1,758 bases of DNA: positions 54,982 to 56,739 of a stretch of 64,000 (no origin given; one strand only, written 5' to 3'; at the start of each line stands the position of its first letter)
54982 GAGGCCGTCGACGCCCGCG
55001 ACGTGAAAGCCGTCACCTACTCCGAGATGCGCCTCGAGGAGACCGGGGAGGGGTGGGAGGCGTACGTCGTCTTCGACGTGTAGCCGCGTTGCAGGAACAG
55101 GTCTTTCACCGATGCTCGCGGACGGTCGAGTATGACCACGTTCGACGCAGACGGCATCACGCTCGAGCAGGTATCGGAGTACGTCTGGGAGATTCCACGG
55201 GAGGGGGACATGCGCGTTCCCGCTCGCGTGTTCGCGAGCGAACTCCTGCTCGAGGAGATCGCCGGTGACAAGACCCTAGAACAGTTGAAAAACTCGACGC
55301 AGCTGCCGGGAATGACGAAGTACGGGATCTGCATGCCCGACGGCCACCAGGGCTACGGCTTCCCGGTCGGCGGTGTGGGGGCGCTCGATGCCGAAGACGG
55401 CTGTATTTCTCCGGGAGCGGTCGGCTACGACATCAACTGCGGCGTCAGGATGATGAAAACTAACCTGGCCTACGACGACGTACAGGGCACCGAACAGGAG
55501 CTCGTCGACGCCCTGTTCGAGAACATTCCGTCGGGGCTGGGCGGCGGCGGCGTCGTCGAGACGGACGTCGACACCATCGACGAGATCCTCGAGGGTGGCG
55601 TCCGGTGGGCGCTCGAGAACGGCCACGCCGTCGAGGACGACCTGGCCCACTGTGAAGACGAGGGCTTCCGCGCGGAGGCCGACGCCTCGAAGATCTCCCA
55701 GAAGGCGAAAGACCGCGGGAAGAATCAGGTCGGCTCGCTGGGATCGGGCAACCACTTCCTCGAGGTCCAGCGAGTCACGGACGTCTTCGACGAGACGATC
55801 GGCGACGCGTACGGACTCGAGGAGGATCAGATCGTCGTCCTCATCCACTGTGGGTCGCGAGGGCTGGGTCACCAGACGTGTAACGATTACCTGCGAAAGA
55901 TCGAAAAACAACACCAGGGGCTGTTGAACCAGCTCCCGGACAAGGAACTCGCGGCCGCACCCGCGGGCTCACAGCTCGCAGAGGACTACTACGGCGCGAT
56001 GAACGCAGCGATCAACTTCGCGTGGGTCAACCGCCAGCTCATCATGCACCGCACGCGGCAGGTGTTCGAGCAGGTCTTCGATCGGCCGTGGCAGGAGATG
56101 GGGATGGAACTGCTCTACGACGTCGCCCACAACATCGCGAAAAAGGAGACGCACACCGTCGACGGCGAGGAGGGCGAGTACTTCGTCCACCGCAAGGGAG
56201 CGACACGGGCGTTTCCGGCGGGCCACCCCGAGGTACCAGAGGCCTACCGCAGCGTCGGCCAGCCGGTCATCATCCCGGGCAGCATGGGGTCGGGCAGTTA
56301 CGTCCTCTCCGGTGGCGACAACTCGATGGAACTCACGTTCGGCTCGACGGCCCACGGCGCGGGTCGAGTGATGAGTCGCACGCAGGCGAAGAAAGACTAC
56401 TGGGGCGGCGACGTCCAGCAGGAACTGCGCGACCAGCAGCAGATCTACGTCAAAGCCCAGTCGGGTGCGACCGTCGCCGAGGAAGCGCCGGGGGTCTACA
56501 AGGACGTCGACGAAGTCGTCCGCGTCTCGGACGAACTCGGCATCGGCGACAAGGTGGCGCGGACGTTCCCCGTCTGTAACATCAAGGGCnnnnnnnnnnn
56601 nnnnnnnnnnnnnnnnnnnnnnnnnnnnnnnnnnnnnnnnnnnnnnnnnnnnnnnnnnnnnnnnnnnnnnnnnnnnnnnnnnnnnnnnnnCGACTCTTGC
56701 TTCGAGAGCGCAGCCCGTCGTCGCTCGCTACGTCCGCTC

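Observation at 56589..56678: The element's terminal CTGATAC supplies the stop codon of the upstream gene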

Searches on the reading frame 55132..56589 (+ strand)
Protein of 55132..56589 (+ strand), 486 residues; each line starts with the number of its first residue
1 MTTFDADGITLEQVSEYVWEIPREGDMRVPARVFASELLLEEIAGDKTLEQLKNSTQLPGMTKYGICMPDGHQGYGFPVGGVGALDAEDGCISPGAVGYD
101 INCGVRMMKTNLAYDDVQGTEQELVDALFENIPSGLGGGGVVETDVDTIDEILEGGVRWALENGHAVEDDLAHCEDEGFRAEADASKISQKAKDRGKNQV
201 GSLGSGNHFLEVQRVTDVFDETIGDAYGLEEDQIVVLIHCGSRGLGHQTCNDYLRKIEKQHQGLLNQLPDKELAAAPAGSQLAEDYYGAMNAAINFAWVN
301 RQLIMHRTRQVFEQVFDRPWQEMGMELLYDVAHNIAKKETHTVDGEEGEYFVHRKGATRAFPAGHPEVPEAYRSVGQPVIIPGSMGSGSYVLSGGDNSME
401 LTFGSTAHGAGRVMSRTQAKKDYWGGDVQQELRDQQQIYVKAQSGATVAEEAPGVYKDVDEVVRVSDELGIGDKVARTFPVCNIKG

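Call 15: search_protein_families(library=pfam, proteins=[window:55132-56589:+])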
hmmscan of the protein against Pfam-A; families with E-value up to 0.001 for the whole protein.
window:55132-56589:+ (486 aa): 1 family
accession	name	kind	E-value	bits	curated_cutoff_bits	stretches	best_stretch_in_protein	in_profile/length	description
PF01139.22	RtcB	-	2.5e-164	548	27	1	51-486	1-426/426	tRNA-splicing ligase RtcB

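Call 31: find_encoding_contigs(protein=window:55132-56589:+, flank=3000, max_places=10)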
Protein window:55132-56589:+ (486 aa): no gene with exactly this product is on record in the collection.

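Call 33: find_homologous_proteins(query=window:55132-56589:+, max_evalue=1e-100)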
Query window:55132-56589:+ (486 aa): 7963 proteins with E <= 1e-100 among 8000 candidates; the best 120 are listed.
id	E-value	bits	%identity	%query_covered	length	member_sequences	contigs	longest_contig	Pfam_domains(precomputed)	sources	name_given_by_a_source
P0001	0.0e+0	1114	100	100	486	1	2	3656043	PF01139.23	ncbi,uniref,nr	ncbi:RtcB family protein [Natribaculum luteum]|uniref:tRNA-splicing ligase RtcB n=1 Tax=Natribaculum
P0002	0.0e+0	1103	99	100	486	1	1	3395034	PF01139.23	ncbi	-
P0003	0.0e+0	1101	99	100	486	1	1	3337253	PF01139.23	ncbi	-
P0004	6.7e-293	990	88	100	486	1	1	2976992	PF01139.23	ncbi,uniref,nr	ncbi:RtcB family protein [Natrononativus amylolyticus]|uniref:RtcB family protein n=1 Tax=Natrononat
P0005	3.9e-291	984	87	100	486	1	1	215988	PF01139.23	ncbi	ncbi:RtcB family protein [Natrialbaceae archaeon A-gly3]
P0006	1.9e-290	982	87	100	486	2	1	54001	PF01139.23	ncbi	-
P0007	2.7e-290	981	87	100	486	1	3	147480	PF01139.23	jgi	jgi:tRNA-splicing ligase RtcB (3'-phosphate/5'-hydroxy nucleic acid ligase)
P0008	3.4e-289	978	87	100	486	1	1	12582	PF01139.23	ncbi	-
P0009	2.6e-288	975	86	100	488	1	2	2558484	PF01139.23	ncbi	ncbi:RtcB family protein [Halopiger thermotolerans]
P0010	3.2e-288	975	87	100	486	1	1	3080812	PF01139.23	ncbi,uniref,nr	ncbi:RtcB family protein [Natrialbaceae archaeon AArc-T1-2]|uniref:RtcB family protein n=1 Tax=Natri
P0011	6.5e-288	974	86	100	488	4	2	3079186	PF01139.23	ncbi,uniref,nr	ncbi:RtcB family protein [Natronorubrum bangense]|uniref:tRNA-splicing ligase RtcB n=2 Tax=Natronoru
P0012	7.2e-288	973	86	100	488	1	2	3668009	PF01139.23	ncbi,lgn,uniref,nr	ncbi:RtcB family protein [Halopiger xanaduensis]|uniref:tRNA-splicing ligase RtcB n=1 Tax=Halopiger 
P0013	1.4e-287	973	86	100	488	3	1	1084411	PF01139.23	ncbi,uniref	ncbi:RtcB family protein [Natronorubrum sp. A-ect3]|uniref:RtcB family protein n=1 Tax=Natronorubrum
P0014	5.5e-287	971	85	100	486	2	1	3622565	PF01139.23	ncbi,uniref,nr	ncbi:RtcB family protein [Salinilacihabitans rarus]|uniref:RtcB family protein n=1 Tax=Salinilacihab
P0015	1.1e-286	970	86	100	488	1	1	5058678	PF01139.23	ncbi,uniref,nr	ncbi:RtcB family protein [Halosolutus halophilus]|uniref:RtcB family protein n=1 Tax=Halosolutus hal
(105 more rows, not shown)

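Call 34: find_encoding_contigs(protein=P0002, flank=10000, max_places=3)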
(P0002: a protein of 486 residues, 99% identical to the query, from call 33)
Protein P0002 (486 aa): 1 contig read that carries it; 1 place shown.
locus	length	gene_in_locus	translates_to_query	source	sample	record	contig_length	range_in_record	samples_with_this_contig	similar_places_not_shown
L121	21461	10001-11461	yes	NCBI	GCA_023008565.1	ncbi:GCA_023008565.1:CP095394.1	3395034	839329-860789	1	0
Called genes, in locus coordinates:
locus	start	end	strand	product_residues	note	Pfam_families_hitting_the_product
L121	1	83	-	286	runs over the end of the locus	-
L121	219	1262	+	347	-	PF08240:ADH_N, PF00107:ADH_zinc_N, PF13602:ADH_zinc_N_2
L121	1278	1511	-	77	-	PF19139:DUF5822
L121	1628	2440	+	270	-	PF02548:Pantoate_transf, PF13714:PEP_mutase (weak)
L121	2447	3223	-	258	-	PF00561:Abhydrolase_1, PF12146:Hydrolase_4, PF12697:Abhydrolase_6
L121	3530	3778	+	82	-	PF23444:DUF7127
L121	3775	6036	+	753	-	PF02359:CDC48_N, PF02933:CDC48_2, PF13191:AAA_16 (weak), PF00004:AAA, PF05496:RuvB_N, PF17862:AAA_lid_3, PF00004:AAA, PF17862:AAA_lid_3, +23 more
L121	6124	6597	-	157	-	PF00578:AhpC-TSA, PF08534:Redoxin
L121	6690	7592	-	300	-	PF05916:Sld5 (faint), PF22090:Gins51_C (weak)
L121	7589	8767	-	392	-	PF01896:DNA_primase_S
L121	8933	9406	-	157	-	PF00583:Acetyltransf_1, PF13673:Acetyltransf_10, PF13508:Acetyltransf_7, PF08445:FR47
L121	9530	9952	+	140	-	PF01951:Archease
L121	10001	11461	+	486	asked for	PF01139:RtcB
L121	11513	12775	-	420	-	-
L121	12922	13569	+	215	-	PF04967:HTH_10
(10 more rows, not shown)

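Call 35: find_encoding_contigs(protein=P0003, flank=10000, max_places=3)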
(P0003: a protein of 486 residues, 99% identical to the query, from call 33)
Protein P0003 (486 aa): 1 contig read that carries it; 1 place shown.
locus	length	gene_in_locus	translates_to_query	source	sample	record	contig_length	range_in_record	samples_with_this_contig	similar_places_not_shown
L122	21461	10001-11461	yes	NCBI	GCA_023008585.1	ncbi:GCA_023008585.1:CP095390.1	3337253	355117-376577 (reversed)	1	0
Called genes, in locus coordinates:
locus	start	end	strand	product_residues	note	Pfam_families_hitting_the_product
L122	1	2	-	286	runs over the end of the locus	-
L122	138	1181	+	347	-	PF08240:ADH_N, PF00107:ADH_zinc_N, PF13602:ADH_zinc_N_2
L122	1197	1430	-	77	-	PF19139:DUF5822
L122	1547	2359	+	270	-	PF02548:Pantoate_transf, PF13714:PEP_mutase (weak)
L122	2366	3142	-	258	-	PF00561:Abhydrolase_1, PF12146:Hydrolase_4, PF12697:Abhydrolase_6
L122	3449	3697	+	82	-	PF23444:DUF7127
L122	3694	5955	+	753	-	PF02359:CDC48_N, PF02933:CDC48_2, PF13191:AAA_16 (weak), PF00004:AAA, PF05496:RuvB_N, PF17862:AAA_lid_3, PF00004:AAA, PF17862:AAA_lid_3, +24 more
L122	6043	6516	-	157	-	PF00578:AhpC-TSA, PF08534:Redoxin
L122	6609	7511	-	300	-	PF05916:Sld5 (faint), PF22090:Gins51_C (weak)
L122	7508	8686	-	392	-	PF01896:DNA_primase_S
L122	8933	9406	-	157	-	PF00583:Acetyltransf_1, PF13673:Acetyltransf_10, PF13508:Acetyltransf_7, PF08445:FR47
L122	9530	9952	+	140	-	PF01951:Archease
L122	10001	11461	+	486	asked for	PF01139:RtcB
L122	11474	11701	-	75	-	-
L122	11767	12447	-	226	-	PF15915:BAT, PF04967:HTH_10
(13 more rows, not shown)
